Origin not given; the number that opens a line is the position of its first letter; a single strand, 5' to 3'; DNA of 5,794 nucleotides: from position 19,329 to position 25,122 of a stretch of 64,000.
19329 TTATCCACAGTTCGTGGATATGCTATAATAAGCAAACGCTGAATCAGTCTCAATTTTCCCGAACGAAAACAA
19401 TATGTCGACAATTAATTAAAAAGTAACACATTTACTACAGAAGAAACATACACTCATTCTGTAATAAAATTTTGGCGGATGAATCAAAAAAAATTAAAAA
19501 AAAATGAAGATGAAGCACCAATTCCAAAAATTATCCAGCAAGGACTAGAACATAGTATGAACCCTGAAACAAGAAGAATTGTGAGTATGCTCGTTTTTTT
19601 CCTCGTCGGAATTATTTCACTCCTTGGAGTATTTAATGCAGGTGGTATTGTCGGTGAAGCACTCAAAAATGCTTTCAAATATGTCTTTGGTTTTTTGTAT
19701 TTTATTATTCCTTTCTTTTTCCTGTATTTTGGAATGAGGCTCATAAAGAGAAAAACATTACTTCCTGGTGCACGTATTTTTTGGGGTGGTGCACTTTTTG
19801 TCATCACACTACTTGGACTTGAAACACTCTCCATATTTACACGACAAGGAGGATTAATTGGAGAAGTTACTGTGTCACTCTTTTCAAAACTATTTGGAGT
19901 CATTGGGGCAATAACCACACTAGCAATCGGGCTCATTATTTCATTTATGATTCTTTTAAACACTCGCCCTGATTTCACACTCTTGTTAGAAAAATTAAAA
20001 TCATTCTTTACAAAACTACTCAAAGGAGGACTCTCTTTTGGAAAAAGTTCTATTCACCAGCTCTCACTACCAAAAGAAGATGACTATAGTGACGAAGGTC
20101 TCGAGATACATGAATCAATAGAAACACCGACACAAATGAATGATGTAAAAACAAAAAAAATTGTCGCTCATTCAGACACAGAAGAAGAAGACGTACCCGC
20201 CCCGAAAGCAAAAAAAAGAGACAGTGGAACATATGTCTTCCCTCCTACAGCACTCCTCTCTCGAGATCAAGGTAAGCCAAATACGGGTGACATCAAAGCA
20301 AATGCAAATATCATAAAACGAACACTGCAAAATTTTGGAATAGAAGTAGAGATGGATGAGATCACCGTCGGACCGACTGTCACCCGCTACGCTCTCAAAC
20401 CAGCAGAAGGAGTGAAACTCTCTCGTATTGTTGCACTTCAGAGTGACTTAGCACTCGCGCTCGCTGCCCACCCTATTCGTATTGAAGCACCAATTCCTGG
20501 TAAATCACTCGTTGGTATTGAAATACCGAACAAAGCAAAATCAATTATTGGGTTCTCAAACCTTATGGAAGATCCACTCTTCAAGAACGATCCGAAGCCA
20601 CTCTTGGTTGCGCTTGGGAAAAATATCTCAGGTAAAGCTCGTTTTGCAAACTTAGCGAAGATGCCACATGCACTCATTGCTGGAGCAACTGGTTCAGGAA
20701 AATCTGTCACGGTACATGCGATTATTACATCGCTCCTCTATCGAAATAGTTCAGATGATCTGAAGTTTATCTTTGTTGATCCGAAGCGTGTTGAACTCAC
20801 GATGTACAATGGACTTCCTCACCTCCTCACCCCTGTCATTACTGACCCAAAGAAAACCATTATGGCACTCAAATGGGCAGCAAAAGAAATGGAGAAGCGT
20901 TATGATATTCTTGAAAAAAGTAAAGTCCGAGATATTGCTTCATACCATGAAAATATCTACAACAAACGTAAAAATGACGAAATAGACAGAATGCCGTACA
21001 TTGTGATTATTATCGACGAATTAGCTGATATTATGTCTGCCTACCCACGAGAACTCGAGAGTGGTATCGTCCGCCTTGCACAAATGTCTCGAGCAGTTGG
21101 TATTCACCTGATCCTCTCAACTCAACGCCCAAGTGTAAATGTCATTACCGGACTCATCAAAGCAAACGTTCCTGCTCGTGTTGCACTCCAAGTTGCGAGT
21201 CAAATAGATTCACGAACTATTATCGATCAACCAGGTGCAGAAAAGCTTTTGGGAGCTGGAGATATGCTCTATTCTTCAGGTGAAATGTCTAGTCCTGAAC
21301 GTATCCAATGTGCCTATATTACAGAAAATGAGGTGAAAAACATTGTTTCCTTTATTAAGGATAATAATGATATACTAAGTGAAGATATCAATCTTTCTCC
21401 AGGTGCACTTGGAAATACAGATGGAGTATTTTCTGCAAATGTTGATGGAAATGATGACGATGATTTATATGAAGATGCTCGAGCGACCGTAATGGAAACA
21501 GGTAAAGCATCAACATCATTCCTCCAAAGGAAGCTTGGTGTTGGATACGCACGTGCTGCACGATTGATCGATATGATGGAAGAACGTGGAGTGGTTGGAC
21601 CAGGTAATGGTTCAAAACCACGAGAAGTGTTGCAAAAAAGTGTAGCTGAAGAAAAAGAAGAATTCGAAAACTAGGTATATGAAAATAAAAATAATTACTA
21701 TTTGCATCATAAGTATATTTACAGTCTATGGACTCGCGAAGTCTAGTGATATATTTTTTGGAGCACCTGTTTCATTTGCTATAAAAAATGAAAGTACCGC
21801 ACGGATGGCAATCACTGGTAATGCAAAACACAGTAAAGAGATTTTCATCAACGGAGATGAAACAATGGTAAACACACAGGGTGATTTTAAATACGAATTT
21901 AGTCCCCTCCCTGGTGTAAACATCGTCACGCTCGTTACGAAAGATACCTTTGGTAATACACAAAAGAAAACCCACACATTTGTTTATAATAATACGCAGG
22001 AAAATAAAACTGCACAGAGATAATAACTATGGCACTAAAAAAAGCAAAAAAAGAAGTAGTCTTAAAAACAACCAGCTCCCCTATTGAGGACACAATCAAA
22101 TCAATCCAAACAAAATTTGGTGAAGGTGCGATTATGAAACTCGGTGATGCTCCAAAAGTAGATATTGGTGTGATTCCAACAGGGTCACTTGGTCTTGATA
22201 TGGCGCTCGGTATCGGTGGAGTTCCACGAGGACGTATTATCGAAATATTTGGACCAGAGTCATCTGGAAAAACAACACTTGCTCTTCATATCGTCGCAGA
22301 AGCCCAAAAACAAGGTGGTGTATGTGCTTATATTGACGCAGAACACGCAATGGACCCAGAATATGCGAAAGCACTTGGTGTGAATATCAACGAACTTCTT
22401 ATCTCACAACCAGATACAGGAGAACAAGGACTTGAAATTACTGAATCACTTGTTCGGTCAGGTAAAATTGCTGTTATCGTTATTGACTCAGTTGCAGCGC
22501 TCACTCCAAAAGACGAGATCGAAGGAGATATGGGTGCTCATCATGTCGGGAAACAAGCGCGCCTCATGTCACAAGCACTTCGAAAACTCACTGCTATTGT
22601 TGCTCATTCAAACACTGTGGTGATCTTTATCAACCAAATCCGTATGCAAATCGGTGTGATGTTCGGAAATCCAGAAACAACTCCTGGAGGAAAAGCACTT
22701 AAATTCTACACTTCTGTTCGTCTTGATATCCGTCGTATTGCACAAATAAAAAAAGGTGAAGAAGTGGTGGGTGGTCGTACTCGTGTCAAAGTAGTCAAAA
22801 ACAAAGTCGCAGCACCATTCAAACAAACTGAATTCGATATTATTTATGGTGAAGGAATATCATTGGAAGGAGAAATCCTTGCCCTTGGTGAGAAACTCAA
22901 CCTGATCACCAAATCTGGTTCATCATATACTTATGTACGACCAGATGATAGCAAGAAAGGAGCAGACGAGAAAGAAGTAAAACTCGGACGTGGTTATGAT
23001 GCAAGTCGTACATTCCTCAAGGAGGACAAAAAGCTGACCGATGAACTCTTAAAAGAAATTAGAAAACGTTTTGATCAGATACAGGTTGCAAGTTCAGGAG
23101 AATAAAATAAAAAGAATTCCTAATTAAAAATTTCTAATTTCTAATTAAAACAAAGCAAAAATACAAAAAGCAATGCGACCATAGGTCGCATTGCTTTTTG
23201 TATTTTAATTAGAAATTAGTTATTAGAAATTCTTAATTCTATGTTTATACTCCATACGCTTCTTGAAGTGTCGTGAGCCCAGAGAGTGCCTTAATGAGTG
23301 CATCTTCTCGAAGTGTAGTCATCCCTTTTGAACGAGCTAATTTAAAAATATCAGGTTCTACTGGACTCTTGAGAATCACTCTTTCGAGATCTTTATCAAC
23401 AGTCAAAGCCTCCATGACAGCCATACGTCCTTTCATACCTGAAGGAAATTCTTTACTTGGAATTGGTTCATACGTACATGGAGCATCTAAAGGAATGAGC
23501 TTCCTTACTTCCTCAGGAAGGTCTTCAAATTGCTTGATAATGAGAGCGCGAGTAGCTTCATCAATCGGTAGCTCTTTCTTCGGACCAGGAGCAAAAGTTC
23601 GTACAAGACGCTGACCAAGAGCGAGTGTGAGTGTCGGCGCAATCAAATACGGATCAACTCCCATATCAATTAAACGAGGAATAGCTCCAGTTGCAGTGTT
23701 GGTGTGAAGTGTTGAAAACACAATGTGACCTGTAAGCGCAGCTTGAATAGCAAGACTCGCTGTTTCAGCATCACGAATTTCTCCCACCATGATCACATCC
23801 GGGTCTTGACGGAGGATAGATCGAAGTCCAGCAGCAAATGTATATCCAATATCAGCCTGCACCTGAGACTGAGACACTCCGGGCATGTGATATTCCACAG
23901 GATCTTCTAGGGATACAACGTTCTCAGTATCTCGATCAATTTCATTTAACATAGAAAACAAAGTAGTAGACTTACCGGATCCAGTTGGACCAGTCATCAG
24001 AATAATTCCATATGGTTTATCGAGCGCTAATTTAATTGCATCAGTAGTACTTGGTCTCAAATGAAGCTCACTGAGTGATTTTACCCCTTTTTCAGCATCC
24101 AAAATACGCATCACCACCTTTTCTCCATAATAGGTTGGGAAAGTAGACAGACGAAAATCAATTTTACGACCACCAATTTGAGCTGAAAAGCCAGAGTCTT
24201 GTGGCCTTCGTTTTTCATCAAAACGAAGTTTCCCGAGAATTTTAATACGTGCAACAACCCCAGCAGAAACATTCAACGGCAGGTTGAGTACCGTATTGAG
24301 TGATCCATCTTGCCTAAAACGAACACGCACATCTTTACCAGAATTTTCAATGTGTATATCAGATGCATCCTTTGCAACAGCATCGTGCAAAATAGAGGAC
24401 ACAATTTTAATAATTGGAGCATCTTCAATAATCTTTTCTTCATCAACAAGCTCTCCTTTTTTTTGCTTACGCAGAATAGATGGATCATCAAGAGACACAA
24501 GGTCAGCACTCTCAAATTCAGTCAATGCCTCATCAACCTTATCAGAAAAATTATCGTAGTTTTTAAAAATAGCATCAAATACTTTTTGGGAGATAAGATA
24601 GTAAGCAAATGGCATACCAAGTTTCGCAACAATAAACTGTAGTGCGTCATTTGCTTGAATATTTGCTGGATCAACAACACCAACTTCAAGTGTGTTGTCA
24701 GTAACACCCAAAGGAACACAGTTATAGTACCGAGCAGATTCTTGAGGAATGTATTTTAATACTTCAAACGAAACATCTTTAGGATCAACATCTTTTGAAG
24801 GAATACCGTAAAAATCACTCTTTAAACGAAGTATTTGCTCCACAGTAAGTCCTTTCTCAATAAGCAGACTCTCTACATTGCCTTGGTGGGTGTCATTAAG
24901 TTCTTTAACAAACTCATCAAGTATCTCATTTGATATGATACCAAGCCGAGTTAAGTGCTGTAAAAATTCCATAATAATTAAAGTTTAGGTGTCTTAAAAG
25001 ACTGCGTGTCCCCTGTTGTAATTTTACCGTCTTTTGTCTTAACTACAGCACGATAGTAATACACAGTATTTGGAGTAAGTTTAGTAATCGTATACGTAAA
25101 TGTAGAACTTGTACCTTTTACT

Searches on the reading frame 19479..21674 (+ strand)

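Call 17: search_protein_families(library=pfam, proteins=[window:19479-21674:+], max_evalue=0.001)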
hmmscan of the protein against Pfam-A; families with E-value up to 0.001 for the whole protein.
window:19479-21674:+ (731 aa): 6 families
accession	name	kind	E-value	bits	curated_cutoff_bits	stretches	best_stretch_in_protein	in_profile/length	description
PF01580.24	FtsK_SpoIIIE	-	4e-57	193.6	24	1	362-553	5-221/221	FtsK/SpoIIIE family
PF17854.6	FtsK_alpha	-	3.6e-30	104.6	22.9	1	254-351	1-101/101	FtsK alpha domain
PF09397.16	FtsK_gamma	-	3.6e-28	97.5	30.6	1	659-719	2-62/63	Ftsk gamma domain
PF13491.11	FtsK_4TM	-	1.1e-09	38.7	23.1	1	51-161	43-160/171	4TM region of DNA translocase FtsK/SpoIIIE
PF04851.21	ResIII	-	5.2e-05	23.6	22.5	1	395-514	23-133/164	Type III restriction enzyme, res subunit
PF01935.23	DUF87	-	0.00027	21.5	23.2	1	396-435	24-60/220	Helicase HerA, central domain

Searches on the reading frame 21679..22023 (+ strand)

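Call 18: search_protein_families(library=pfam, proteins=[window:21679-22023:+], max_evalue=0.01)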
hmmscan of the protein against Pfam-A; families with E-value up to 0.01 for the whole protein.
window:21679-22023:+ (114 aa): 2 families
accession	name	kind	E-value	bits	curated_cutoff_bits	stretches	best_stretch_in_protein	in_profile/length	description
PF09136.16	Glucodextran_B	-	1.2e-05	25.6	27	1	30-102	8-80/83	Glucodextranase, domain B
PF22820.2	TcaA_3rd_4th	-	0.0085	16.5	27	0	53-104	14-63/73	TcaA protein 3rd/4th domain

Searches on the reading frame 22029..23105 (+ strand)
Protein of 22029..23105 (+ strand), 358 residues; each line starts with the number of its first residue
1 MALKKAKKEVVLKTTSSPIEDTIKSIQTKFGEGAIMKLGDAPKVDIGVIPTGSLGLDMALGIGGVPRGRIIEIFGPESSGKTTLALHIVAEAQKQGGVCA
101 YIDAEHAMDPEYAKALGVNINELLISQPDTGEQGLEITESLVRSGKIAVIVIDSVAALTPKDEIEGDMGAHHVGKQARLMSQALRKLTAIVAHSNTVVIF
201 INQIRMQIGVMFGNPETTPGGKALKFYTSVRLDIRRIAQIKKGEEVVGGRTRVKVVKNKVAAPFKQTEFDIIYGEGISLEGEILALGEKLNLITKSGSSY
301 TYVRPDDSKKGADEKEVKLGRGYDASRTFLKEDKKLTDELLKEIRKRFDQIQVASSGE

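Call 17: search_protein_families(library=pfam, proteins=[window:22029-23105:+], max_evalue=0.001)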
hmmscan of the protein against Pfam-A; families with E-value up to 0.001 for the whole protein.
window:22029-23105:+ (358 aa): 10 families
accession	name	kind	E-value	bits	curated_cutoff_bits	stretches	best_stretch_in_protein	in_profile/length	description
PF00154.27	RecA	-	1.6e-136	454.4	27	1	19-278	3-262/262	recA bacterial DNA recombination protein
PF08423.17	Rad51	-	2.3e-11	43.9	22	1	48-237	7-212/244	Rad51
PF06745.19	ATPase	-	1.2e-09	38.3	26.6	1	49-206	1-166/231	KaiC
PF21096.2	RecA_C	-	1.6e-09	38.2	27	1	281-348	1-56/57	RecA C-terminal domain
PF01637.24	ATPase_2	-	1.8e-05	25.1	33.2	1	69-126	21-69/225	ATPase domain predominantly from Archaea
PF13401.12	AAA_22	-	4.6e-05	24.2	27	1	69-165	6-97/130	AAA domain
PF13191.12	AAA_16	-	0.0002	22.4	32.6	1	67-203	23-140/167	AAA ATPase domain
PF13481.12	AAA_25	-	0.00023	21.3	27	0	65-194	30-190/195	AAA domain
PF02283.22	CobU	-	0.00034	20.7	27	1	73-208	3-129/168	Cobinamide kinase / cobinamide phosphate guanyltransferase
PF00005.33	ABC_tran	-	0.001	20.2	25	0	65-119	8-64/137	ABC transporter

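Call 45: find_homologous_proteins(query=window:22029-23105:+, max_evalue=1e-50)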
Query window:22029-23105:+ (358 aa): 8000 proteins with E <= 1e-50 among 8000 candidates; the best 120 are listed.
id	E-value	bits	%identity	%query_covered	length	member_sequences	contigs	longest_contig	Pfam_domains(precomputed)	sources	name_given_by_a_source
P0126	1.5e-224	762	100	100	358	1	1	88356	PF06745.20,PF08423.18,PF00154.28,PF21096.3,PF01637.25,PF27531.1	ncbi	-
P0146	4.8e-212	721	94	100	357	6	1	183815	PF06745.20,PF08423.18,PF00154.28,PF21096.3,PF01637.25,PF27531.1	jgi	jgi:recombination protein RecA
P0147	4.1e-193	659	88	98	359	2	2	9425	PF06745.20,PF08423.18,PF00154.28,PF21096.3,PF01637.25,PF27531.1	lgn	-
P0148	1.9e-192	657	85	100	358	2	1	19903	PF06745.20,PF08423.18,PF00154.28,PF21096.3,PF27531.1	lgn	-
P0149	2.0e-192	657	86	100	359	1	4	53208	PF06745.20,PF08423.18,PF00154.28,PF21096.3,PF01637.25,PF27531.1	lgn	-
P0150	1.0e-189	648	86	100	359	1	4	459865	PF06745.20,PF08423.18,PF00154.28,PF21096.3,PF01637.25,PF27531.1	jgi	jgi:recombination protein RecA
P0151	1.1e-189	648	85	99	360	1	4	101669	PF06745.20,PF08423.18,PF00154.28,PF21096.3,PF01637.25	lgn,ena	-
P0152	1.4e-187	641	83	99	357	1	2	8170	PF06745.20,PF08423.18,PF00154.28,PF21096.3,PF01637.25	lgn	-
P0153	1.5e-187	641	84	99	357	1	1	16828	PF06745.20,PF02283.23,PF08423.18,PF00154.28,PF21096.3,PF01637.25,PF27531.1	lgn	-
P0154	1.4e-186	638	84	100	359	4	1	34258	PF06745.20,PF08423.18,PF00154.28,PF21096.3,PF01637.25,PF27531.1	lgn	-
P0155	1.1e-185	635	84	100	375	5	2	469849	PF06745.20,PF08423.18,PF00154.28,PF21096.3,PF01637.25,PF27531.1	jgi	jgi:recombination protein RecA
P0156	3.6e-185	633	84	100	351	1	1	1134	PF06745.20,PF08423.18,PF00154.28,PF21096.3,PF01637.25,PF27531.1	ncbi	-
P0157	3.1e-184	630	-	-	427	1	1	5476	PF06745.20,PF08423.18,PF00154.28,PF21096.3,PF01637.25,PF27531.1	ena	-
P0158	8.4e-184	628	84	99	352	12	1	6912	PF06745.20,PF08423.18,PF00154.28,PF21096.3,PF27531.1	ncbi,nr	ncbi:MAG: recombination protein RecA [Patescibacteria group bacterium]|nr:recombination protein RecA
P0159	2.8e-183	627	83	99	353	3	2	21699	PF06745.20,PF08423.18,PF00154.28,PF21096.3,PF01637.25,PF27531.1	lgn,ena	-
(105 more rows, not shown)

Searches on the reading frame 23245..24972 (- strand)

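Call 17: search_protein_families(library=pfam, proteins=[window:23245-24972:-], max_evalue=0.001)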
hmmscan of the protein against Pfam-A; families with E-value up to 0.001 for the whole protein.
window:23245-24972:- (575 aa): 2 families
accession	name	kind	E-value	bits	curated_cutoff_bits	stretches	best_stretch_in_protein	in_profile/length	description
PF00437.27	T2SSE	-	3.9e-111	371.7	24.9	1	183-572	4-368/370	Type II/IV secretion system protein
PF05157.20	MshEN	-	1.3e-11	44.8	23.1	1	55-138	1-82/90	MshEN domain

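Call 68: search_protein_families(library=ncbifam, proteins=[window:23245-24972:-], max_evalue=0.01)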
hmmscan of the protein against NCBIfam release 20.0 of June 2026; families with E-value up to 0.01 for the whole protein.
window:23245-24972:- (575 aa): 23 families
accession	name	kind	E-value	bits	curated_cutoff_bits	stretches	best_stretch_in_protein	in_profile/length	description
TIGR02538.1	type_IV_pilB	equivalog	5e-145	484.3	675.65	1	4-572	3-558/564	type IV-A pilus assembly ATPase PilB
TIGR02533.1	type_II_gspE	equivalog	1.1e-143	479.5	630.25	1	75-572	4-482/486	type II secretion system ATPase GspE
NF053534.1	T4PilAsmATPsTfpB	equivalog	1.2e-113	380.5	850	1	40-572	61-578/584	type IV pilus assembly ATPase TfpB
NF007755.0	PRK10436.1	equivalog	1.2e-104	350.6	617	1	81-573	15-456/465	type II secretion system protein GspE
NF041000.1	ATPase_ComGA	equivalog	3.3e-73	246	300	1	193-458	2-266/267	competence type IV pilus ATPase ComGA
TIGR01420.1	pilT_fam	subfamily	1.3e-52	179.1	319.1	1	192-437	3-242/343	PilT/PilU family type 4a pilus ATPase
TIGR02525.1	plasmid_TraJ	equivalog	3.6e-25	88.7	368.3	1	297-437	129-272/372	plasmid transfer ATPase TraJ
TIGR02524.1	dot_icm_DotB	equivalog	1.6e-24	86.8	463.3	1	299-437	116-259/358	Dot/Icm type IV secretion system ATPase DotB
NF058587.1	archaellum_moto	equivalog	4e-16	58.8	550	1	324-436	278-395/527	archaellum flagellar ATPase motor FlaI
TIGR02782.1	TrbB_P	equivalog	1.8e-13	50.5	304.55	1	324-434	139-252/303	P-type conjugative transfer ATPase TrbB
TIGR02788.1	VirB11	equivalog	3.8e-13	49.2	249.95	1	298-437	122-265/308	P-type DNA transfer ATPase VirB11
NF010469.0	PRK13894.1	subfamily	1.4e-11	44.3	508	1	311-434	140-264/320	conjugal transfer ATPase TrbB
NF010407.0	PRK13833.1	subfamily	3.4e-11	43.2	499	1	310-436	134-261/323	conjugal transfer protein TrbB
TIGR03819.1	heli_sec_ATPase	hypoth_equivalog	1.1e-10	41.2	373.15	1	322-437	179-300/340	TadA family conjugal transfer-associated ATPase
NF010475.0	PRK13900.1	equivalog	9.9e-08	31.4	389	1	298-437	138-282/333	type IV secretion system ATPase VirB11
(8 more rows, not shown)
